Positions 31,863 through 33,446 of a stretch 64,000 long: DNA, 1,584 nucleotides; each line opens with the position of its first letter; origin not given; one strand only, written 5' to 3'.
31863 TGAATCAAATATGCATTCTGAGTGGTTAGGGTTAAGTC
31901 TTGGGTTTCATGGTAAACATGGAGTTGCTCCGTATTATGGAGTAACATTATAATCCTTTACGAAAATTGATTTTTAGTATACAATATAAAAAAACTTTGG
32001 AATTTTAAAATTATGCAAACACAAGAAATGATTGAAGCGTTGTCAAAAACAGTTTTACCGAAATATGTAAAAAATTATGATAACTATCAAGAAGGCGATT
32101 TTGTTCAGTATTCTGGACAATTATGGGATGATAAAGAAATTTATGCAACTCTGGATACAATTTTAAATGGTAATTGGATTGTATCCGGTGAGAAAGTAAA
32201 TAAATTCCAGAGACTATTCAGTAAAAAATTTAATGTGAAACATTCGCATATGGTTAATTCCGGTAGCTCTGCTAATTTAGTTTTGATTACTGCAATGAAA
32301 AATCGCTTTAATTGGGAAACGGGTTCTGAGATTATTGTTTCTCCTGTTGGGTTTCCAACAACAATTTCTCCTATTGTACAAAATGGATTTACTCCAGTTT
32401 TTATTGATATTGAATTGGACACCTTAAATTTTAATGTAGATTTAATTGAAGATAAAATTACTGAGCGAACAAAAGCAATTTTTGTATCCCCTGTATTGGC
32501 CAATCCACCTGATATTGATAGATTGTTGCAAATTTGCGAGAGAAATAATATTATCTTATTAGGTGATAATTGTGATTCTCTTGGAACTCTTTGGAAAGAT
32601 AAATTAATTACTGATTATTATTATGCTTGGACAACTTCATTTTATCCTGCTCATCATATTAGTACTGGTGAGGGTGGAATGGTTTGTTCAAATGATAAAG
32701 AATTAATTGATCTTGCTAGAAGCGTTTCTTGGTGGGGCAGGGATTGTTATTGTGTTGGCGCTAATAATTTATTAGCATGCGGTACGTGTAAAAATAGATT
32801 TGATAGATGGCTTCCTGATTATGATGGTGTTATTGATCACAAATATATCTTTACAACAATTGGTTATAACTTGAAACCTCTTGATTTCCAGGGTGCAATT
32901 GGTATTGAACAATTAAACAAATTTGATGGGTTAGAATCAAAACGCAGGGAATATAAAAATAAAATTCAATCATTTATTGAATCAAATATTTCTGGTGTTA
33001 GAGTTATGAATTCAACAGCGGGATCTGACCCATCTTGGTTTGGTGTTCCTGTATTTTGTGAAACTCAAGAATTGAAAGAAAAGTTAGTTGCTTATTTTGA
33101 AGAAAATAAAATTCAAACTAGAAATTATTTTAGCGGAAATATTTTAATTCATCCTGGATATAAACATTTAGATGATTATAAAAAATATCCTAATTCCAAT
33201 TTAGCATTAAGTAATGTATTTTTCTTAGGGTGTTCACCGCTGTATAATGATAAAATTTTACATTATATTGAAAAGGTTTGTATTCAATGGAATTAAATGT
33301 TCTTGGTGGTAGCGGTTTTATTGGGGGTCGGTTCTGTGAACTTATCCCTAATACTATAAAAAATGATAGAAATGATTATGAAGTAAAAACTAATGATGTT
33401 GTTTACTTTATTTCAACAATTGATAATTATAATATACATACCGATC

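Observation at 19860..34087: A ~14 kb phage-encoded glycan biosynthesis island including an E1-type [2Fe-2S] sugar 3-dehydrase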

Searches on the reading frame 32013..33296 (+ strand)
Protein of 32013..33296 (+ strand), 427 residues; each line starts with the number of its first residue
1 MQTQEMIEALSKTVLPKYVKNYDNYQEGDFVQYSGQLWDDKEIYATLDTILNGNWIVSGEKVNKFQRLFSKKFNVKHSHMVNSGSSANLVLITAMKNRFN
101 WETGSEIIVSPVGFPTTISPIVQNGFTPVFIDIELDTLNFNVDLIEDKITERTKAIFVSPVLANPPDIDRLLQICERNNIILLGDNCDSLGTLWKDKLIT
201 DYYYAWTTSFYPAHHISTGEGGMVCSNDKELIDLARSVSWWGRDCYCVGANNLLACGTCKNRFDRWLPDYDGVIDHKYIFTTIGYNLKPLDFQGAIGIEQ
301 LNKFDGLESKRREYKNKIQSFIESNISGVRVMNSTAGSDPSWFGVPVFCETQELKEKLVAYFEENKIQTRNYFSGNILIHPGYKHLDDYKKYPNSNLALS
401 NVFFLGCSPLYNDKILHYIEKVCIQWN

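Call 6: search_protein_families(library=pfam, proteins=[window:32013-33296:+], max_evalue=0.01)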
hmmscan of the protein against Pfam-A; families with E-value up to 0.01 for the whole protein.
window:32013-33296:+ (427 aa): 4 families
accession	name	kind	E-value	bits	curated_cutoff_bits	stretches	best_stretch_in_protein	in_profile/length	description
PF01041.23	DegT_DnrJ_EryC1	-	2.9e-68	231.1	19.8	1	40-416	4-352/360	DegT/DnrJ/EryC1/StrS aminotransferase family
PF00155.27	Aminotran_1_2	-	0.00071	19.3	19.7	1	71-185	61-185/361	Aminotransferase class I and II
PF01053.26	Cys_Met_Meta_PP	-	0.0012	18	27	1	69-195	61-183/381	Cys/Met metabolism PLP-dependent enzyme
PF00266.25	Aminotran_5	-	0.0075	15.7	21.5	0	82-190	69-180/371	Aminotransferase class-V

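Call 7: search_solved_structures(query=window:32013-33296:+, max_evalue=1e-10, show_alignments=3)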
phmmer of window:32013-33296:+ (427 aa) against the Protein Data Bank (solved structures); distinct sequences matched with E-value up to 1e-10: 50.
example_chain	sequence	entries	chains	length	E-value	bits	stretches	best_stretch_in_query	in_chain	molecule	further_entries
3bcx_A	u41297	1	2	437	1.4e-70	241.5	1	30-419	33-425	CDP-6-deoxy-L-threo-D-glycero-4-hexulose-3-dehydrase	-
3bb8_A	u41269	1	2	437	2.5e-69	237.4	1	30-419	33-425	CDP-4-keto-6-deoxy-D-glucose-3-dehydrase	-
2gms_A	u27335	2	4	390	8e-47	163.2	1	34-395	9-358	Putative pyridoxamine 5-phosphate-dependent dehydrase, Wbdk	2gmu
3b8x_A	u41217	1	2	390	8.7e-46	159.8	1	34-395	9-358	Pyridoxamine 5-phosphate-dependent dehydrase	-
2r0t_A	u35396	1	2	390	1.2e-45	159.3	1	34-395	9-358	Pyridoxamine 5-phosphate-dependent dehydrase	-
3gr9_A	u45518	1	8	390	3.3e-45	157.9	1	34-395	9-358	ColD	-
9wvy_A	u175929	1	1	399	9.8e-37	130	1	27-375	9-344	Putative NDP-4-keto-6-deoxyglucose-3-dehydratase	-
7b0d_A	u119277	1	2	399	2.7e-28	102.2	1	41-243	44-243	Glutamine--scyllo-inositol transaminase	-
7b0m_AAA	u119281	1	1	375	1.7e-25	93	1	53-230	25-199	Sugar aminotransferase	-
5k8b_A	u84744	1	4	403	2.7e-25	92.3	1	61-245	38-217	8-amino-3,8-dideoxy-alpha-D-manno-octulosonate transaminase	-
5u1z_A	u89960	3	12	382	7.9e-25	90.7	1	44-242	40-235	Putative aminotransferase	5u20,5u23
5u21_A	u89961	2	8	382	9.2e-25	90.5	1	44-242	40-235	Putative aminotransferase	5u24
2fn6_A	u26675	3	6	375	1.5e-24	89.8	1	37-233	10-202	AMINOTRANSFERASE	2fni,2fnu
3frk_A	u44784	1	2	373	2.7e-24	89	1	42-244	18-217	QdtB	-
3bn1_A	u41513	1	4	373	1.9e-22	82.9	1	51-241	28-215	Perosamine synthetase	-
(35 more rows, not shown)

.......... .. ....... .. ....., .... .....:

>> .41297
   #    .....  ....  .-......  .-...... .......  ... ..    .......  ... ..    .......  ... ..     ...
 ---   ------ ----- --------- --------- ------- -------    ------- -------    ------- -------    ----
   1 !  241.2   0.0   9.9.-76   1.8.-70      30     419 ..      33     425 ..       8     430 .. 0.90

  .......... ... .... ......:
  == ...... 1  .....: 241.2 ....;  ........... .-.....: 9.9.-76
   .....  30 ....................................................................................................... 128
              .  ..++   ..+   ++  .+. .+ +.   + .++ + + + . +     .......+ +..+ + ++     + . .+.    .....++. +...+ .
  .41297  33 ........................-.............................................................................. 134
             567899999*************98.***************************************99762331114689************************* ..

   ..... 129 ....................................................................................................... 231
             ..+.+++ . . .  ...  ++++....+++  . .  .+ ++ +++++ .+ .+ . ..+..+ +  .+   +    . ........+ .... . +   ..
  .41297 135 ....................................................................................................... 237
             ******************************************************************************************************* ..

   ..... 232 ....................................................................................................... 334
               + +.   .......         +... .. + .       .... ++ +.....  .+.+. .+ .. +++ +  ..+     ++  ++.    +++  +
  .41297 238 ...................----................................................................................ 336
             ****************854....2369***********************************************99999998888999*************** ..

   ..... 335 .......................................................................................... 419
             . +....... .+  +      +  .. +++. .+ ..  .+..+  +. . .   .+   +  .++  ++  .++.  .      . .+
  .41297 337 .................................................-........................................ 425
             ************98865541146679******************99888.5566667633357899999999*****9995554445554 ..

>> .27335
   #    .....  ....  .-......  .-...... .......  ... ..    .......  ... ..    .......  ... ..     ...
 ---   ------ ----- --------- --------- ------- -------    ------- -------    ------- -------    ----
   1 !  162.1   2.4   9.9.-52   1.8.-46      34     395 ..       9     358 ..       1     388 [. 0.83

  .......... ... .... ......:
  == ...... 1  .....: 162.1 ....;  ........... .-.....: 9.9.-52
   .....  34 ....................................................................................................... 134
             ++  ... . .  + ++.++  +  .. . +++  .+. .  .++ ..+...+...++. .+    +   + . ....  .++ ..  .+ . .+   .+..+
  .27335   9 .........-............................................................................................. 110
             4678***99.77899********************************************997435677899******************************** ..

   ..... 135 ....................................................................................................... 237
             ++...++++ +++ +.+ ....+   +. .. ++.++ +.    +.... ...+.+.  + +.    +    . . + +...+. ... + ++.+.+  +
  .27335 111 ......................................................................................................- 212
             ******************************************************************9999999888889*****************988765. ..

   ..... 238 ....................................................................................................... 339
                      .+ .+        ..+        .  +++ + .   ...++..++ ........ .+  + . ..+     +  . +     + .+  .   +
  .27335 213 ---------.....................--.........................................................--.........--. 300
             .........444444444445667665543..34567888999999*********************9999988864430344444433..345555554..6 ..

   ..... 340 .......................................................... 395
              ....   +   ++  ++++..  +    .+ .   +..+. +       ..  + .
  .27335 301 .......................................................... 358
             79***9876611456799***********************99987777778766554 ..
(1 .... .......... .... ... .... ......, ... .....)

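Call 8: search_protein_families(library=ncbifam, proteins=[window:32013-33296:+], max_evalue=0.01)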
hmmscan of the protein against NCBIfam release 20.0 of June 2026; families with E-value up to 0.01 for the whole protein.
window:32013-33296:+ (427 aa): 14 families
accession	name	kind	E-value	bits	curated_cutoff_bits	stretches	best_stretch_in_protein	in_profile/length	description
NF011936.0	PRK15407.1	equivalog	5.5e-105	351.6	423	1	7-421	13-430/440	lipopolysaccharide biosynthesis protein RfbH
TIGR03588.1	PseC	equivalog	8e-39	133.6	423.5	1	31-392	2-345/380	UDP-4-amino-4,6-dideoxy-N-acetyl-beta-L-altrosamine transaminase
TIGR04181.1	NHT_00031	hypoth_equivalog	1.6e-35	122.6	420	2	47-239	16-221/359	LegC family aminotransferase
NF008658.2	PRK11658.1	equivalog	1.4e-29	103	631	1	29-317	3-266/379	UDP-4-amino-4-deoxy-L-arabinose aminotransferase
NF008687.0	PRK11706.1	equivalog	1.9e-26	92.7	375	1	38-369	9-316/375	dTDP-4-amino-4,6-dideoxygalactose transaminase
TIGR04427.1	PLP_DesI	equivalog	5e-18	65.4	650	1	38-244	29-230/390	dTDP-4-dehydro-6-deoxyglucose aminotransferase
TIGR02379.1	ECA_wecE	subfamily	3.7e-16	58.9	434.85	1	43-239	14-207/376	dTDP-4-amino-4,6-dideoxy-D-glucose transaminase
NF009079.0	PRK12414.1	subfamily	5e-05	22.5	481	1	62-186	76-202/384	methionine aminotransferase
NF005817.0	PRK07683.1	equivalog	0.00031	19.6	575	1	98-165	107-173/387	aminotransferase A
NF006569.0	PRK09082.1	subfamily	0.0016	17.6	420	1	63-186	78-203/386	methionine aminotransferase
TIGR01326.1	OAH_OAS_sulfhy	subfamily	0.0021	16.9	495.1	1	80-187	77-180/418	O-acetylhomoserine aminocarboxypropyltransferase/cysteine synthase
NF005816.0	PRK07682.1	equivalog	0.0023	16.6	620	1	66-186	80-203/390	aminotransferase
NF004975.0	PRK06348.1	equivalog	0.0032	16.5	549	1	101-159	110-169/384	pyridoxal phosphate-dependent aminotransferase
NF006095.0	PRK08247.1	equivalog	0.0033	16.3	585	1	141-187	126-175/369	methionine biosynthesis PLP-dependent protein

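Call 9: search_dna_similar(query=window:32013-33296:+, collection=phages, mode=protein, max_rows=40)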
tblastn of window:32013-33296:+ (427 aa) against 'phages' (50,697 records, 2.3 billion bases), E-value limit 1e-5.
Records with a match: 81; places in all: 86; records where one place covers at least 80% of the query: 63.
Best place of each record, by identity: <60% 81.
By first word of the organism name: Synechococcus 54; Salmonella 5; uncultured 4; Flavobacterium 4; Stenotrophomonas 4; Marine 3; Aphanizomenon 2; Planktothrix 1; Caudoviricetes 1; Pseudomonas 1; and 2 more.
By host as written in the record: - 54; Synechococcus sp. MW02 4; Flavobacterium sp. LMO8 4; Stenotrophomonas maltophilia 4; Salmonella enterica subsp. enterica serovar Kentucky 3; Synechococcus sp. 3; Homo sapiens 2; Synechococcus sp. LTWRED 1; and 6 more.
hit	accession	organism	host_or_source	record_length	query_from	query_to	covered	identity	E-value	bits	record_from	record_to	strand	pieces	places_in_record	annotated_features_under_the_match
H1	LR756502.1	uncultured phage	metagenomic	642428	16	422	95%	58.0%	2e-163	514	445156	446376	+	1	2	record has no annotation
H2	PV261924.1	Synechococcus phage RN05-S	Synechococcus sp. MW02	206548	8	422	97%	55.2%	4e-150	476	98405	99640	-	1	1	DegT/DnrJ/EryC1/StrS aminotransferase family protein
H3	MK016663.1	Synechococcus phage S-H68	Synechococcus sp. LTWRED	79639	8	422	97%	54.7%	5e-149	473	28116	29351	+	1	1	CDP-4-dehydro-6-deoxy-D-glucose 3-dehydratase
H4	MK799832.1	Synechococcus phage S-B05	Synechococcus sp. MW02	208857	8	422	97%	54.7%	5e-149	473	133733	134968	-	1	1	hypothetical protein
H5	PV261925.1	Synechococcus phage RB11-B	Synechococcus sp. MW02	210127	8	422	97%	54.7%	5e-149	473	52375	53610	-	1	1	DegT/DnrJ/EryC1/StrS aminotransferase family protein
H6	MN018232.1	Synechococcus phage S-B43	Synechococcus sp. MW02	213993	8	422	97%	54.7%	5e-149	473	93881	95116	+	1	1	hypothetical protein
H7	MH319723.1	Marine virus AG-345-D19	single cell amplified by WGA-X; seawater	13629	18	426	96%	51.8%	1e-136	437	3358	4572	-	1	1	record has no annotation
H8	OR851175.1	Salmonella phage S.Kent 1-2-1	Salmonella enterica subsp. enterica ...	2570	31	419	91%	33.8%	2e-70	242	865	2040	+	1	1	record has no annotation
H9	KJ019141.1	Synechococcus phage ACG-2014f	-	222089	50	425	88%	29.6%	2e-38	153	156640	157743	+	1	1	hypothetical protein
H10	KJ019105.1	Synechococcus phage ACG-2014f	-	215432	50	425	88%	29.6%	3e-38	153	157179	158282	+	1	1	hypothetical protein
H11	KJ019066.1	Synechococcus phage ACG-2014f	-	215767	50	425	88%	29.6%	3e-38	153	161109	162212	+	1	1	hypothetical protein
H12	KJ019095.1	Synechococcus phage ACG-2014f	-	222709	50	425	88%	29.6%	3e-38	153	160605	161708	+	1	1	hypothetical protein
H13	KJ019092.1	Synechococcus phage ACG-2014f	-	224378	50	425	88%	29.6%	3e-38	153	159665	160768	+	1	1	hypothetical protein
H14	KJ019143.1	Synechococcus phage ACG-2014f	-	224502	50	425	88%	29.6%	3e-38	153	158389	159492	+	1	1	hypothetical protein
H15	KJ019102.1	Synechococcus phage ACG-2014f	-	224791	50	425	88%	29.6%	3e-38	153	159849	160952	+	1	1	hypothetical protein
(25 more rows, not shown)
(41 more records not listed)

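Call 17: find_encoding_contigs(protein=window:32013-33296:+, flank=10000, max_places=6)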
Protein window:32013-33296:+ (427 aa): 13 contigs read that carry it; 3 places shown.
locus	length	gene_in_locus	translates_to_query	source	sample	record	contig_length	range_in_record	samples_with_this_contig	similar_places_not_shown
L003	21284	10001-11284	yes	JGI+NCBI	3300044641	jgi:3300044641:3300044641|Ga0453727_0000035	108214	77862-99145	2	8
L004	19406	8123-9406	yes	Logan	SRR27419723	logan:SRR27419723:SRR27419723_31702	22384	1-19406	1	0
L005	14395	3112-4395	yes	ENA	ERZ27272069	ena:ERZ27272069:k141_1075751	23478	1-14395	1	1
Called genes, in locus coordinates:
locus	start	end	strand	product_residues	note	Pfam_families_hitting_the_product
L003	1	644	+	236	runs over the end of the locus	-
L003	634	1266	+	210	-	PF13489:Methyltransf_23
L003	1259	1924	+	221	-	-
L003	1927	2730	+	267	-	PF01370:Epimerase, PF04321:RmlD_sub_bind, PF16363:GDP_Man_Dehyd (weak)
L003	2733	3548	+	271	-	PF09612:HtrL_YibB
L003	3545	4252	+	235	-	-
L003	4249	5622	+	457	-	PF00702:Hydrolase, PF13419:HAD_2, PF00483:NTP_transferase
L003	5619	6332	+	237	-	-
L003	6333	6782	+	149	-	-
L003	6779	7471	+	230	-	-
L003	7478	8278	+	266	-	-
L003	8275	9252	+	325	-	-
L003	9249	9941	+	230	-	PF18922:DUF5672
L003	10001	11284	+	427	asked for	PF01041:DegT_DnrJ_EryC1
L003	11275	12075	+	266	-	PF01370:Epimerase, PF16363:GDP_Man_Dehyd, PF04321:RmlD_sub_bind, PF07993:NAD_binding_4 (weak)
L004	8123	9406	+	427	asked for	PF01041:DegT_DnrJ_EryC1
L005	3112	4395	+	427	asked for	PF01041:DegT_DnrJ_EryC1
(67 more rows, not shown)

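Call 18: find_homologous_proteins(query=window:32013-33296:+, max_evalue=1e-30)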
Query window:32013-33296:+ (427 aa): 7998 proteins with E <= 1e-30 among 8000 candidates; the best 120 are listed.
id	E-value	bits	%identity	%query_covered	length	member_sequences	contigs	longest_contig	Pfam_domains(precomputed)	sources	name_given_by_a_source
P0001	3.7e-265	898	88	100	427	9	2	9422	PF01041.24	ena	-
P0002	5.3e-265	897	88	100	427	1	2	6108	PF01041.24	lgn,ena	-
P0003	2.0e-261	885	88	99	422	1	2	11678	PF01041.24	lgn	-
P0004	7.8e-257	870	85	100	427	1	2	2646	PF01041.24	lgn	-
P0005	6.0e-247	838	81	100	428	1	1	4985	PF01041.24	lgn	-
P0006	8.7e-246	834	82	100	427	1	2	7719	PF01041.24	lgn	-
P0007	4.2e-243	825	82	99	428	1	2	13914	PF01041.24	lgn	-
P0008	2.0e-242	823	80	100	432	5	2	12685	PF01041.24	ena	-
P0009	2.2e-240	816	79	100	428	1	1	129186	PF01041.24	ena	-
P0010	5.7e-240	815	78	100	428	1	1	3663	PF01053.27,PF01041.24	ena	-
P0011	8.2e-240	814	78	100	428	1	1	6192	PF01053.27,PF01041.24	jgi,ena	-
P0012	6.9e-239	811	78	100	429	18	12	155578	PF00266.26,PF01041.24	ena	-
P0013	3.6e-238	809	78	100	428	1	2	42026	PF01041.24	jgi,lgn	jgi:CDP-6-deoxy-D-xylo-4-hexulose-3-dehydrase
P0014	3.0e-236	802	77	100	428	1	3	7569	PF00266.26,PF01041.24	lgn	-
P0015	3.2e-236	802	78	100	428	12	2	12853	PF00266.26,PF01053.27,PF01041.24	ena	-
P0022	1.5e-234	797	77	99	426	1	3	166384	PF01041.24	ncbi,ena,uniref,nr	ncbi:WecE Predicted pyridoxal phosphate-dependent enzyme apparently involved in regulation of cell w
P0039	2.7e-232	789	77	100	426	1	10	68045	PF01041.24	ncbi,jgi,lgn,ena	jgi:CDP-6-deoxy-D-xylo-4-hexulose-3-dehydrase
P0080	1.9e-225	767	74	100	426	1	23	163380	PF01041.24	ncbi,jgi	jgi:CDP-6-deoxy-D-xylo-4-hexulose-3-dehydrase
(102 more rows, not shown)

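Call 19: find_encoding_contigs(protein=P0022, flank=10000, max_places=3)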
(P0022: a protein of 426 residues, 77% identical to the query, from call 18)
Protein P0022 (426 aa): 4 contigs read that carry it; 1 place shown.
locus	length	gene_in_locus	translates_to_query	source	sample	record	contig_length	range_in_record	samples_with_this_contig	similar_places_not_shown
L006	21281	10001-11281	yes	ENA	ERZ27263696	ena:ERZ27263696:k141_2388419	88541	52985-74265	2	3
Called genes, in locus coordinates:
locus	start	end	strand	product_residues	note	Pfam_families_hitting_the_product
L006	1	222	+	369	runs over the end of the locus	PF14236:DruA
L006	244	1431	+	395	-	-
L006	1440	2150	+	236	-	PF00535:Glycos_transf_2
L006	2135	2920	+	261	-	PF04321:RmlD_sub_bind (weak), PF01370:Epimerase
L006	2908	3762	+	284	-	-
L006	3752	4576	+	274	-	PF09612:HtrL_YibB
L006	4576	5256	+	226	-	-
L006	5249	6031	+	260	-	-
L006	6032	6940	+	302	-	PF01073:3Beta_HSD, PF01370:Epimerase, PF02719:Polysacc_synt_2, PF04321:RmlD_sub_bind, PF05368:NmrA (weak), PF13460:NAD_binding_10, PF16363:GDP_Man_Dehyd, PF07993:NAD_binding_4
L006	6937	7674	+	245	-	-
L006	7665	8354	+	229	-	PF18922:DUF5672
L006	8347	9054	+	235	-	PF27674:DUF8361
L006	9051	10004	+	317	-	PF01073:3Beta_HSD, PF01370:Epimerase, PF02719:Polysacc_synt_2, PF04321:RmlD_sub_bind, PF16363:GDP_Man_Dehyd, PF07993:NAD_binding_4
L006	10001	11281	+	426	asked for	PF01041:DegT_DnrJ_EryC1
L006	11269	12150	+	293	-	PF01370:Epimerase, PF16363:GDP_Man_Dehyd, PF07993:NAD_binding_4 (weak)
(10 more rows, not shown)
